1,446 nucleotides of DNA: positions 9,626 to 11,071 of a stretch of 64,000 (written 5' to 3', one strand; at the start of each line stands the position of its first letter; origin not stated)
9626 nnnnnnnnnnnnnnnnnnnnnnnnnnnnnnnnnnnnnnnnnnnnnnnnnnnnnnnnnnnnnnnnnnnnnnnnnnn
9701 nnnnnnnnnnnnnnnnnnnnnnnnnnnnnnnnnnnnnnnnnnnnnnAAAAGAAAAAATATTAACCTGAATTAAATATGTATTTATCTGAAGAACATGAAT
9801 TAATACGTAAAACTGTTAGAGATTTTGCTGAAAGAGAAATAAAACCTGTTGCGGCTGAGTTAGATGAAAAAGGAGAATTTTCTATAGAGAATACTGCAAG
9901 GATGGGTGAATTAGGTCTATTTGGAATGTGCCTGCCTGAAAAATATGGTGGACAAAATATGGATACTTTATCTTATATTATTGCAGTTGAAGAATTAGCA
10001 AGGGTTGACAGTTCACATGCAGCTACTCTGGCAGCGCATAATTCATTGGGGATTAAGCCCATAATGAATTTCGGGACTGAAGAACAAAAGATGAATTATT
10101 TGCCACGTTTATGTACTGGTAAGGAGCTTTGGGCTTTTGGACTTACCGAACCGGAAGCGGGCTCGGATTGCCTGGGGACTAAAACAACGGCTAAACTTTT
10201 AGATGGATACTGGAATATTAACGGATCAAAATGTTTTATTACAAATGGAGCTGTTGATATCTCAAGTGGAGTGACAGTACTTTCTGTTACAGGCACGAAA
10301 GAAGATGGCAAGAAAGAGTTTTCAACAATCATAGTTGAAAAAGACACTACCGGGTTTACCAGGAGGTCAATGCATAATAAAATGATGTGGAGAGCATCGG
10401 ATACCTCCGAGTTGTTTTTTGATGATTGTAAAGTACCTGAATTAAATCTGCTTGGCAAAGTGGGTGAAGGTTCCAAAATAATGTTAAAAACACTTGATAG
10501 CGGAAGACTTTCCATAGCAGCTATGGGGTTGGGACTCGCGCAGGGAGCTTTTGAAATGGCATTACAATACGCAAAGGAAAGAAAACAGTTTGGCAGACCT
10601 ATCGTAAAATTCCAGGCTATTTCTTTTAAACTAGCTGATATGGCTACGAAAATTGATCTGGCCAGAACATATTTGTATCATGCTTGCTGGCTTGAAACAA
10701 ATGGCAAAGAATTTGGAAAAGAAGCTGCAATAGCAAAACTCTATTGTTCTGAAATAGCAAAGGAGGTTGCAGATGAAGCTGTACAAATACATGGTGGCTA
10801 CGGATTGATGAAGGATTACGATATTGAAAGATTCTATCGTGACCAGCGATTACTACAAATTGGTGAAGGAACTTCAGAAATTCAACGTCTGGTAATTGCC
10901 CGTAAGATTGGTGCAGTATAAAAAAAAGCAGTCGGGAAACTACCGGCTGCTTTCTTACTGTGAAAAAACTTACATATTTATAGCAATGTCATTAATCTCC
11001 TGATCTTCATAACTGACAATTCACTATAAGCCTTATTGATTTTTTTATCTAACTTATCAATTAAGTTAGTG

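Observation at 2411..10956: Leucine/isovalerate-type (liu-like) operon in which the archaeal thiolase/HMG-CoA-synthase/DUF35 complex occupies the place of HMG-CoA lyase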

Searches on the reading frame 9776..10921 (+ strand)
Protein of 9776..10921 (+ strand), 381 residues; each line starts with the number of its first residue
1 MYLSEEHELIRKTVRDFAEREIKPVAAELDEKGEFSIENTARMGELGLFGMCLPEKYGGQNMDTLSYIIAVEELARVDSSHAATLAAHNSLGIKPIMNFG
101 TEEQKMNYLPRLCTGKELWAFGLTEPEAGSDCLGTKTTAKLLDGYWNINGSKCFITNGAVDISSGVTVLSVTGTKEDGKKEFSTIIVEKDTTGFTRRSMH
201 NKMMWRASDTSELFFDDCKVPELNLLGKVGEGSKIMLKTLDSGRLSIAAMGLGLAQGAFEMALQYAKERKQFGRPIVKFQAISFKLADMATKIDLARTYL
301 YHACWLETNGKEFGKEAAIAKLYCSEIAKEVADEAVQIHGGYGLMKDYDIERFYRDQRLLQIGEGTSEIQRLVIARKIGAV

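Call 3: search_protein_families(library=pfam, proteins=[window:9776-10921:+])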
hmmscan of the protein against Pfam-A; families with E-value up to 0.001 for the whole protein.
window:9776-10921:+ (381 aa): 5 families
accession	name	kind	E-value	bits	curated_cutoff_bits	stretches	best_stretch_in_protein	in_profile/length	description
PF00441.29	Acyl-CoA_dh_1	-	9.4e-54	182.1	22.4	1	230-378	1-149/150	Acyl-CoA dehydrogenase, C-terminal domain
PF02771.21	Acyl-CoA_dh_N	-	3.9e-41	140.4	22.9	1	4-116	1-113/113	Acyl-CoA dehydrogenase, N-terminal domain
PF08028.16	Acyl-CoA_dh_2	-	9.1e-22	78.2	22.7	1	246-362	2-128/134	Acyl-CoA dehydrogenase, C-terminal domain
PF02770.24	Acyl-CoA_dh_M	-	2e-19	70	33.3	1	120-218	1-97/97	Acyl-CoA dehydrogenase, middle domain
PF22924.1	ACOX_C_alpha1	-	0.00066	20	27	0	255-376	19-166/169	Acyl-CoA oxidase, C-alpha1 domain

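Call 4: search_protein_families(library=ncbifam, proteins=[window:9776-10921:+])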
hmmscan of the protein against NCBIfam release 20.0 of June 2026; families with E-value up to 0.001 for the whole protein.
window:9776-10921:+ (381 aa): 23 families
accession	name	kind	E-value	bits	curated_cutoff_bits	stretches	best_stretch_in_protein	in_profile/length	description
NF042972.1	AcrlCoAredClosAcrC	equivalog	4e-129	430.6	640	1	3-378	5-376/378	acryloyl-CoA reductase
NF058590.1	AcCoDHFadEBacil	equivalog_domain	1.5e-100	337.4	600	2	3-303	21-316/586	acyl-CoA dehydrogenase FadE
NF043006.1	CyhCrbnylCoADH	equivalog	8e-94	314.7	650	1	4-378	5-375/380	cyclohexane-1-carbonyl-CoA dehydrogenase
NF045552.1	GlutCoADH_Des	equivalog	2.7e-89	300.1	470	1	3-376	5-377/387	glutaryl-CoA dehydrogenase Acd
NF008997.0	PRK12341.1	equivalog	1.3e-76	258.2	537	1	3-378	5-376/382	acyl-CoA dehydrogenase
NF042439.1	SulpropCoADesulf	equivalog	2.5e-75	253.6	600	1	12-378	2-370/379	3-sulfinopropanoyl-CoA desulfinase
NF045652.1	ProlPCPDhRedW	equivalog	7e-73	245.6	650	1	6-379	3-374/376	L-prolyl-[peptidyl-carrier protein] dehydrogenase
NF053553.1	prodigi_MBC_PigA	equivalog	2.3e-72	244.3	500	1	3-379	5-380/381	prodigiosin MBC biosynthesis dehydrogenase PigA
NF002885.1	PRK03354.1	equivalog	6.5e-65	219.6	540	1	3-378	5-373/378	crotonobetainyl-CoA dehydrogenase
TIGR03207.1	cyc_hxne_CoA_dh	equivalog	3.5e-56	190.5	575.35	1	3-377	1-370/372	cyclohexanecarboxyl-CoA dehydrogenase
NF052270.1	Staph_DH_FadE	equivalog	4.3e-53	180.5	600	1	10-378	28-393/400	acyl-CoA dehydrogenase FadE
NF007000.1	PRK09463.1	subfamily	8.2e-39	133.5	600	1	43-346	82-400/726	acyl-CoA dehydrogenase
NF009586.0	PRK13026.1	subfamily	1.6e-31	109.4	608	1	43-345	117-434/777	acyl-CoA dehydrogenase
TIGR03203.1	pimD_small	equivalog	1.3e-29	103.5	652.7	1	3-361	4-359/378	pimeloyl-CoA dehydrogenase small subunit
TIGR03204.1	pimC_large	equivalog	4.2e-25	88.5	623.85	1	53-343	59-343/395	pimeloyl-CoA dehydrogenase large subunit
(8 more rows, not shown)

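Call 14: search_solved_structures(query=window:9776-10921:+, max_evalue=1e-40)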
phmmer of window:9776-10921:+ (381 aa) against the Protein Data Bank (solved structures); distinct sequences matched with E-value up to 1e-40: 72 (the best 60 are shown).
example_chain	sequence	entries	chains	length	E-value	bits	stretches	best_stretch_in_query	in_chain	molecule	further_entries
7szv_A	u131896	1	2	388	3.3e-117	394.7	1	3-379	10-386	Acyl-CoA dehydrogenase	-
5ol2_C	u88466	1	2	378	2.5e-109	368.8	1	4-378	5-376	Acyl-CoA dehydrogenase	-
5lnx_A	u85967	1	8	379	5.3e-108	364.4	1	1-377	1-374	Acyl-CoA dehydrogenase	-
4l1f_A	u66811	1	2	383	1.7e-103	349.6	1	3-377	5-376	Acyl-CoA dehydrogenase domain protein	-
4m9a_A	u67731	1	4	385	6.7e-102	344.4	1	4-377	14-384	Acyl-CoA dehydrogenase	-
4n5f_A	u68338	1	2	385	4.9e-101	341.5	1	4-377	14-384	Putative acyl-CoA dehydrogenase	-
4u83_A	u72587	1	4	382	5.5e-100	338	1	1-377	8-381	Acyl-CoA dehydrogenase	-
6fah_C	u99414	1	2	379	3.8e-94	318.8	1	1-375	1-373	Caffeyl-CoA reductase-Etf complex subunit CarC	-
1jqi_A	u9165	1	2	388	1e-92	314.1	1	3-376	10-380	short chain acyl-CoA dehydrogenase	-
9w60_A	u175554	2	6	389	1e-91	310.8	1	3-375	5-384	Butyryl CoA dehydrogenase apo protein | Butyryl CoA Dehydrogenase with FAD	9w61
1buc_A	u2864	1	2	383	8.4e-91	307.8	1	11-374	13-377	BUTYRYL-COA DEHYDROGENASE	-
2vig_A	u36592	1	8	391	1.1e-89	304.1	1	3-376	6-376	SHORT-CHAIN SPECIFIC ACYL-COA DEHYDROGENASE,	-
7y0a_A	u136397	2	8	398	2.2e-89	303.2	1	3-376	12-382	Short-chain specific acyl-CoA dehydrogenase, mitochondrial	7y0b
1ws9_A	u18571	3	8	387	2.3e-89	303.1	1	7-378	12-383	acyl-CoA dehydrogenase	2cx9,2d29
8sgs_A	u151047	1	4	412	2.5e-89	303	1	3-376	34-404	Short-chain specific acyl-CoA dehydrogenase, mitochondrial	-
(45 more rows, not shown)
